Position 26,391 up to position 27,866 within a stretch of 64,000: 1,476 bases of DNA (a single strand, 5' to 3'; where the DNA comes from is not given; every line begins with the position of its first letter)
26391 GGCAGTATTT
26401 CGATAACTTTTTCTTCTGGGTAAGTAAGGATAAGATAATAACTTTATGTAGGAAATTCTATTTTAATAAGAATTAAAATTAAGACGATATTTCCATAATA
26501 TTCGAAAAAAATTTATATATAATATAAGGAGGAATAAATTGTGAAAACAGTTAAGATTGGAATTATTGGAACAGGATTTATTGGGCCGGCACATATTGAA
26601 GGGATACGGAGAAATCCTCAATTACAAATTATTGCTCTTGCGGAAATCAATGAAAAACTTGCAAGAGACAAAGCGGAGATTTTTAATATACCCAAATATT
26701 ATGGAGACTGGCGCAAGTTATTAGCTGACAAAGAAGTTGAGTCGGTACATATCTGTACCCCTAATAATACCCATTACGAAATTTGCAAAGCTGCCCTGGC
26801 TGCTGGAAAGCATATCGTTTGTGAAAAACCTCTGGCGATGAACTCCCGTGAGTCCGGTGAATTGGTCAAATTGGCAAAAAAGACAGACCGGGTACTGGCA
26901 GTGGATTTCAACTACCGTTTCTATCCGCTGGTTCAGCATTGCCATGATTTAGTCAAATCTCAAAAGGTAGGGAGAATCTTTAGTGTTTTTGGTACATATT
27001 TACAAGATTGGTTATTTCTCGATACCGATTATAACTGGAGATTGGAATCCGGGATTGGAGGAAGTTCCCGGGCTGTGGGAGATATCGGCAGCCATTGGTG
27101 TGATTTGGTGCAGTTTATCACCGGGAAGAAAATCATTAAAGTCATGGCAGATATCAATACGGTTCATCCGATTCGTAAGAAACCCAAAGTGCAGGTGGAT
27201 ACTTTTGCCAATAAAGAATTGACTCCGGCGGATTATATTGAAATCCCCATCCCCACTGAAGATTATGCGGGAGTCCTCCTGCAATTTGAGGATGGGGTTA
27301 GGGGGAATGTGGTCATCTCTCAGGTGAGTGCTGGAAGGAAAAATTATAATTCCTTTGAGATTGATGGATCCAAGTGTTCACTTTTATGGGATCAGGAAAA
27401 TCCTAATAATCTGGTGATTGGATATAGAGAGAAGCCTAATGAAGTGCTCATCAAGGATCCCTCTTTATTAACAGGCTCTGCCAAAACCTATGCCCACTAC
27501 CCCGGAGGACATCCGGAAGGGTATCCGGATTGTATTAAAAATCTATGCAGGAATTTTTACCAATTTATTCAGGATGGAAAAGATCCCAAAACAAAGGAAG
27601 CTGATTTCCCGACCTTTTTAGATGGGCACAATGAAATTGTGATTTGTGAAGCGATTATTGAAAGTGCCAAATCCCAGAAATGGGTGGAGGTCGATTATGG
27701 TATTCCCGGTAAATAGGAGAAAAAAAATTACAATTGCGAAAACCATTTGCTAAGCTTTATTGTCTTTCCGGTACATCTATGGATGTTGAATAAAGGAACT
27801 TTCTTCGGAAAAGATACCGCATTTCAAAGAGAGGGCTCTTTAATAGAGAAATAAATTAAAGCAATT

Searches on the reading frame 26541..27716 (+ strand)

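Call 24: search_protein_families(library=pfam, proteins=[window:26541-27716:+], max_evalue=0.00001)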
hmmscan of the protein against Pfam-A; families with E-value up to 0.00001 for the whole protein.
window:26541-27716:+ (391 aa): 3 families
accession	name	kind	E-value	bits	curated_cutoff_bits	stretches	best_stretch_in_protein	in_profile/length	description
PF01408.29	GFO_IDH_MocA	-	3.4e-30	105.6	24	1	4-123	1-120/120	Oxidoreductase family, NAD-binding Rossmann fold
PF22725.1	GFO_IDH_MocA_C3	-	4.4e-23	82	27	1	132-281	2-123/124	GFO/IDH/MocA C-terminal domain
PF02894.22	GFO_IDH_MocA_C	-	2e-16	60.9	22.9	1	137-384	3-218/218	Oxidoreductase family, C-terminal alpha/beta domain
